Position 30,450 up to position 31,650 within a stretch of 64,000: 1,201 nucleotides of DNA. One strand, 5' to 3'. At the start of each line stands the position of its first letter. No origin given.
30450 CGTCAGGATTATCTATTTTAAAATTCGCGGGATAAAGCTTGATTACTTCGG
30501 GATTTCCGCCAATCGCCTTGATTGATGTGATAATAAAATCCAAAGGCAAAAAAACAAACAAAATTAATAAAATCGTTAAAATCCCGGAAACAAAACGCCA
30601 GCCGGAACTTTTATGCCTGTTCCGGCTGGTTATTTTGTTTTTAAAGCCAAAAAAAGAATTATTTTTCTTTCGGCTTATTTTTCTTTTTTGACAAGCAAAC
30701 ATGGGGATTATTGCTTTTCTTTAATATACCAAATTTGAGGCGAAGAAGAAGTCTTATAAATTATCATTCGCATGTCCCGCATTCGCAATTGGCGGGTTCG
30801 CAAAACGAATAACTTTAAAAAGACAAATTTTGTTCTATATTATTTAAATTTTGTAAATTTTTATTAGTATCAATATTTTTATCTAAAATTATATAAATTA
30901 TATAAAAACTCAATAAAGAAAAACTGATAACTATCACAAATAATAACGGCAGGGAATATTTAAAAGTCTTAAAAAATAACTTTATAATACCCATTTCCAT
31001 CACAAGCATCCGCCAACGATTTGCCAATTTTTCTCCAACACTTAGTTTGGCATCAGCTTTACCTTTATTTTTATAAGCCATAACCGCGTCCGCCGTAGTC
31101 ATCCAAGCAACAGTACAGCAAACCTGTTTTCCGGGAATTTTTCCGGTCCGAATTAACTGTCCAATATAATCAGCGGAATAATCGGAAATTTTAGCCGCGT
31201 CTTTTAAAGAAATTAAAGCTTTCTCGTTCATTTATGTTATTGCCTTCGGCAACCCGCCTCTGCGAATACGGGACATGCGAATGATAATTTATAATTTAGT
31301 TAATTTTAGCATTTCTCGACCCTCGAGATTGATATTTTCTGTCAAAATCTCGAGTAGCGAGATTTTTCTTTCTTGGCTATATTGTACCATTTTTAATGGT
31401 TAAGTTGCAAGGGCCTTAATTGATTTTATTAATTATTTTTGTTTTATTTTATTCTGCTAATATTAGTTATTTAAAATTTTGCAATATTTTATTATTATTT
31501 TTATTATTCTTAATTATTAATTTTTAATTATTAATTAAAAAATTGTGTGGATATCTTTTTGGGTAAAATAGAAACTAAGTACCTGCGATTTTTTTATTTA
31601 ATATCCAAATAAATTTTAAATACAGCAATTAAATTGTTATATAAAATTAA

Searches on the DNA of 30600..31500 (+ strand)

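Call 31: search_rna_families(source=window, start=30600, end=31500, threshold=evalue, max_evalue=10, show_alignments=3)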
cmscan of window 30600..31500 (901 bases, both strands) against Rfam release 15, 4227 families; matches with E-value up to 10: 14.
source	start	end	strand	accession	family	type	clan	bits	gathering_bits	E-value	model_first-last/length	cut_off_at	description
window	30710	30757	+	RF00110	RybB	Gene; sRNA;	-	24.6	40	0.016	1-79/79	no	RybB RNA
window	30636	30694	+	RF01598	snoR23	Gene; snRNA; snoRNA; CD-box;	-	21.8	70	9.1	1-84/84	no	small nucleolar RNA snoR23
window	30642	30722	-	RF02434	SpF39_sRNA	Gene; sRNA;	-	21.4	60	5.9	1-109/109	no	Streptococcus sRNA SpF39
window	30629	30673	-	RF03002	lysM-Prevotella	Cis-reg;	-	21.3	66.6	1.5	1-66/66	no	lysM-Prevotella RNA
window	31439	31476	-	RF01359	CRISPR-DR46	Gene; CRISPR;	-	19.6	50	3.6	1-38/38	no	CRISPR RNA direct repeat element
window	30625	30698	-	RF01654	ceN82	Gene; snRNA; snoRNA; HACA-box;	-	19.4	80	2.1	1-135/135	no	Caenorhabditis snoRNA ceN82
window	30600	30703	-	RF00121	MicC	Gene; sRNA;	-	18.2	90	7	1-108/123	3'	MicC RNA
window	30785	30856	-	RF01504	Afu_254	Gene; sRNA;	-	18.1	60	2.8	1-158/158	no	A. fumigatus sRNA Afu_254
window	30600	30701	-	RF02618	SSRC34_2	Gene; sRNA;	-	17.8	48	4.6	1-116/125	3'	Streptococcus sRNA 34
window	30641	30682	-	RF04352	Plastid-psbA-4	Cis-reg;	CL00153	17.3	56.8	7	1-61/61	no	Plastid-psbA-4 3UTR RNA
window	30740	30771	-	RF00276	SNORD52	Gene; snRNA; snoRNA; CD-box;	CL00063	16.7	45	1.4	1-67/67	no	Small nucleolar RNA SNORD52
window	30774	30862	-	RF02367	Yfr20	Gene; sRNA;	-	16.1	44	4.5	1-89/89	no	Cyanobacterial functional RNA 20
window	30672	30806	-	RF01412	BsrG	Gene; sRNA;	-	15.6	55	0.34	28-151/259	no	BsrG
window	30640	30824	-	RF02763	IsrM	Gene; sRNA;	-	9.8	376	3.9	1-329/329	no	IsrM sRNA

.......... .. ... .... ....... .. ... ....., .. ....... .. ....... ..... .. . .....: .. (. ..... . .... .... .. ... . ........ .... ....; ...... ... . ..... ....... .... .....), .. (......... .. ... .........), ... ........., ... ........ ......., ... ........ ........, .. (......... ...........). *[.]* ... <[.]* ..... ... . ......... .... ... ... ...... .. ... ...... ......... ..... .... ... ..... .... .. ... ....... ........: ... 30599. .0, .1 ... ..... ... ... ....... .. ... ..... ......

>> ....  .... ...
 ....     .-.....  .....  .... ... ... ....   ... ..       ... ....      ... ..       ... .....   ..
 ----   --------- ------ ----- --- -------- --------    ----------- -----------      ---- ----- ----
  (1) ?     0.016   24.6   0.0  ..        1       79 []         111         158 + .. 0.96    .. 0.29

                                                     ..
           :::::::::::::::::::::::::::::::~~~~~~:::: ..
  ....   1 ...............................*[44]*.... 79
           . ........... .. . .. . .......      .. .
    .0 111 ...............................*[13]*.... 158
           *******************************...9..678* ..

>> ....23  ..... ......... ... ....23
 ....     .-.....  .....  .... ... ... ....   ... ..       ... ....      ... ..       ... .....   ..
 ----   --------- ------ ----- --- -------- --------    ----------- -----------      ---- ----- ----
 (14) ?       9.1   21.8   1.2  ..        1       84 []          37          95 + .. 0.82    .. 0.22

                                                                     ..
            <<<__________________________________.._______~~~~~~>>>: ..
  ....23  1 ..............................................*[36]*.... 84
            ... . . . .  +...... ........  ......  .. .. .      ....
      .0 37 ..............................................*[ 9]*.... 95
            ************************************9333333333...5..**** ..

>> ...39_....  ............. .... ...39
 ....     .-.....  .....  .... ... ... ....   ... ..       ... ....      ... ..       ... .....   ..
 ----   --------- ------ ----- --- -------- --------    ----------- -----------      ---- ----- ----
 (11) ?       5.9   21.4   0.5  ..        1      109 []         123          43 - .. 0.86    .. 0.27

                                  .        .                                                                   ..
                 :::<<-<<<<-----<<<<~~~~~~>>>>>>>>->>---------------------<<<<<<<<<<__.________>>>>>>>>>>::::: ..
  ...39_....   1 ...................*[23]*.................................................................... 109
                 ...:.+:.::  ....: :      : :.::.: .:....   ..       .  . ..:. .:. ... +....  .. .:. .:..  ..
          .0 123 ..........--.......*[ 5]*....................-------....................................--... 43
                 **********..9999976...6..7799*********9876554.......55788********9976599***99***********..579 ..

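Call 41: build_rna_model(alignment_id=A1, structure=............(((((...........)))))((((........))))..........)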
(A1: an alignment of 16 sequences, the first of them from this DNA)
Model R1 built from alignment A1 (16 sequences, 59 columns); structure: as given.
model positions 53; base pairs 9; branch points 1; effective number of sequences 5.94; information 1.047 bits per position. Calibrated on 0.2 Mb of random sequence (short: E-values are rough).
structure used (alignment columns):
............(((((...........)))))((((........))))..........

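Call 42: search_with_rna_model(model_id=R1, source=window, filters=off, max_evalue=10)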
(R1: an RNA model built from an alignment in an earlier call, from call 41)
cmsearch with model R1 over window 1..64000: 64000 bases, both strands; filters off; matches with E-value up to 10: 16.
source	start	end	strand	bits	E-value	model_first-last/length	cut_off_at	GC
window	31232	31284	-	72.1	6.6e-16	1-53/53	no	0.51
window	30764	30817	+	70.4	1.7e-15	1-53/53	no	0.46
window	28900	28949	+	12.5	0.2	1-53/53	no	0.32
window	51171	51186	-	11.2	0.4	15-30/53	no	0.5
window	60159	60189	+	10.5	0.62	1-53/53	no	0.32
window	7321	7387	+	10.1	0.77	1-53/53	no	0.28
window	29665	29708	+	9.7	0.97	1-53/53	no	0.3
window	33015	33058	-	7.8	2.8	1-53/53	no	0.3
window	30674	30710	-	7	4.2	1-53/53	no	0.3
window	26055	26080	-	6.8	4.7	1-53/53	no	0.38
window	35421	35469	+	6.4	6.2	1-53/53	no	0.2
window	41845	41877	-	6.3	6.2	1-53/53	no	0.3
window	35642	35669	+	6.1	7.1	1-53/53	no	0.43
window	7262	7302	-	6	7.5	1-53/53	no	0.22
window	42216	42263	+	5.8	8.4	1-53/53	no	0.27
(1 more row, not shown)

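Call 43: search_with_rna_model(model_id=R1, sources=[L007, L011, L014, L018, L021, L022, L025, L027, L028, L029, L032, L033, L034, L035, L037, L038, L040, L041, L044, L045, L046, L047, L049, L050], max_evalue=1)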
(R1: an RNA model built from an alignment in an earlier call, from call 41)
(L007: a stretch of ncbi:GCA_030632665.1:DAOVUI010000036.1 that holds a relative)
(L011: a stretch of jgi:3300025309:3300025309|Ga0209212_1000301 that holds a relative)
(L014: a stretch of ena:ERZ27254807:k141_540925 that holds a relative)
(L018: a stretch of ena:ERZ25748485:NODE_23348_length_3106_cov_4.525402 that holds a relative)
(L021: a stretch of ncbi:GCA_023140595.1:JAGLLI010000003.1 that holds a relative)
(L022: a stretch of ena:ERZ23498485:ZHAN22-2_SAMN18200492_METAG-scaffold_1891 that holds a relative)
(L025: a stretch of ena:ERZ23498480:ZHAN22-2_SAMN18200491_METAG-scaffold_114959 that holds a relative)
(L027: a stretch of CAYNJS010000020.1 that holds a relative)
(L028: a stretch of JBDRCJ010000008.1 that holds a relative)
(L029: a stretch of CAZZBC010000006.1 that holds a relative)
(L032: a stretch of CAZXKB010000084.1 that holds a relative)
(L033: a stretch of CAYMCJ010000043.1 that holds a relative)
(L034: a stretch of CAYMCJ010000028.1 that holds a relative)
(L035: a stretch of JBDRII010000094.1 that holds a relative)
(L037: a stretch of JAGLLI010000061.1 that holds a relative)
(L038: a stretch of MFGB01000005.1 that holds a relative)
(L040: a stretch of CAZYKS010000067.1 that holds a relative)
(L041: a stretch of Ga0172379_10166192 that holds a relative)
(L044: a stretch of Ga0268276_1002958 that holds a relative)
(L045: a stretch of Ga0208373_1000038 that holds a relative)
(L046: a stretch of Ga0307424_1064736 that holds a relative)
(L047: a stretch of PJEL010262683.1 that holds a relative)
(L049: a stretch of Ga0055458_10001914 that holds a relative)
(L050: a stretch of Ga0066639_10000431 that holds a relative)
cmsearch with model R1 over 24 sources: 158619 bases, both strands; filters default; matches with E-value up to 1: 27.
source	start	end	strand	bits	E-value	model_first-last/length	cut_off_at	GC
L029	5400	5452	+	76.9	1.1e-16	1-53/53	no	0.51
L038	6024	6076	+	75.9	2e-16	1-53/53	no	0.55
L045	13225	13277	-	75.9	2e-16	1-53/53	no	0.55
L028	7834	7886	+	75.8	2.1e-16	1-53/53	no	0.51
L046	960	1012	-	75.6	2.4e-16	1-53/53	no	0.53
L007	859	911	+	75.1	3.1e-16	1-53/53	no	0.53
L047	892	944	-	75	3.2e-16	1-53/53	no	0.53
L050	9987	10039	-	74.7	3.9e-16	1-53/53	no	0.47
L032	5741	5793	+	72.3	1.4e-15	1-53/53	no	0.55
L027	517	569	+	69.3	7.9e-15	1-53/53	no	0.43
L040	5185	5237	+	67.4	2.2e-14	1-53/53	no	0.64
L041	847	900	-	66.1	4.8e-14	1-53/53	no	0.52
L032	1989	2041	+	64.3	1.3e-13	1-53/53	no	0.47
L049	618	672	-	64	1.6e-13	1-53/53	no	0.53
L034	245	324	+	61.2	7.2e-13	1-53/53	no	0.57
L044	7799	7878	+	61.2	7.2e-13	1-53/53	no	0.57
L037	5392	5446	-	61.1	7.8e-13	1-53/53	no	0.55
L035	1290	1345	-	58.5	3.3e-12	1-53/53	no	0.54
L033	1742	1794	-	55.1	2.2e-11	1-53/53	no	0.53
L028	449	500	+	51.5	1.7e-10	1-53/53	no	0.48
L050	1981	2037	-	42.3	2.9e-08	1-53/53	no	0.37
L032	183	241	+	33.2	4.7e-06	1-53/53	no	0.39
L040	832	873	-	15.9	0.075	12-53/53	no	0.62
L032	1933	1988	+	14.4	0.17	1-53/53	no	0.52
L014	2160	2199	-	13.8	0.24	1-53/53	no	0.32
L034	194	244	+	13.7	0.25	1-53/53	no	0.53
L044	7748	7798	+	13.7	0.25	1-53/53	no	0.53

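Call 50: search_with_rna_model(model_id=R1, sources=[L053, L054, L055, L056, L057, L058, L059, L060, L061, L062, L063, L064, L065, L066, L067], max_evalue=0.1)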
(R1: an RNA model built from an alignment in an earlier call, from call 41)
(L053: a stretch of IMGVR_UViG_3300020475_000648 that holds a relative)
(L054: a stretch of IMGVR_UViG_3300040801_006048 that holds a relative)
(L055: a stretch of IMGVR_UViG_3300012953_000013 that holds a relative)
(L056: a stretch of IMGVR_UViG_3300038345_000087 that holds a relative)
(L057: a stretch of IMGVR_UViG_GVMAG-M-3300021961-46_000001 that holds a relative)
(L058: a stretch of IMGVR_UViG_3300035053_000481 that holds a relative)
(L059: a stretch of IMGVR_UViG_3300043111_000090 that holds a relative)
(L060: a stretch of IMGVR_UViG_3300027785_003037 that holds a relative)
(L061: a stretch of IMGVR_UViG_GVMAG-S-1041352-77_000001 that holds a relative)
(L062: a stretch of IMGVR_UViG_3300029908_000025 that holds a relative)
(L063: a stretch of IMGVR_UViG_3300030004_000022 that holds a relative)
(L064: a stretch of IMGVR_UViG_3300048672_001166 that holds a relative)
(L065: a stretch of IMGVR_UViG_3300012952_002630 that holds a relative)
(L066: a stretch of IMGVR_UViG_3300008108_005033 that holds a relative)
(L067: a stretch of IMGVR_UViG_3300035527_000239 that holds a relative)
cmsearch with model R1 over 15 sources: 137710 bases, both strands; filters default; matches with E-value up to 0.1: 11.
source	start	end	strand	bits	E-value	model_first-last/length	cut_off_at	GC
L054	3947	3999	-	70.6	3.3e-15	1-53/53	no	0.57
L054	10025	10076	+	69.3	6.7e-15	1-53/53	no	0.48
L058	10373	10424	+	68.3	1.2e-14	1-53/53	no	0.5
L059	480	531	-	68.3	1.2e-14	1-53/53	no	0.5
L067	9202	9253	+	65.9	4.6e-14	1-53/53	no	0.52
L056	217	253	+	18.6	0.015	1-53/53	no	0.27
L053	7710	7754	-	16.4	0.049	1-53/53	no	0.31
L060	4256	4300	-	16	0.059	1-53/53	no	0.27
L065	1594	1638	+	15.8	0.069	1-53/53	no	0.29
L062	6453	6475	-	15.7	0.072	1-53/53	no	0.3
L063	1179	1201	-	15.7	0.072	1-53/53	no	0.3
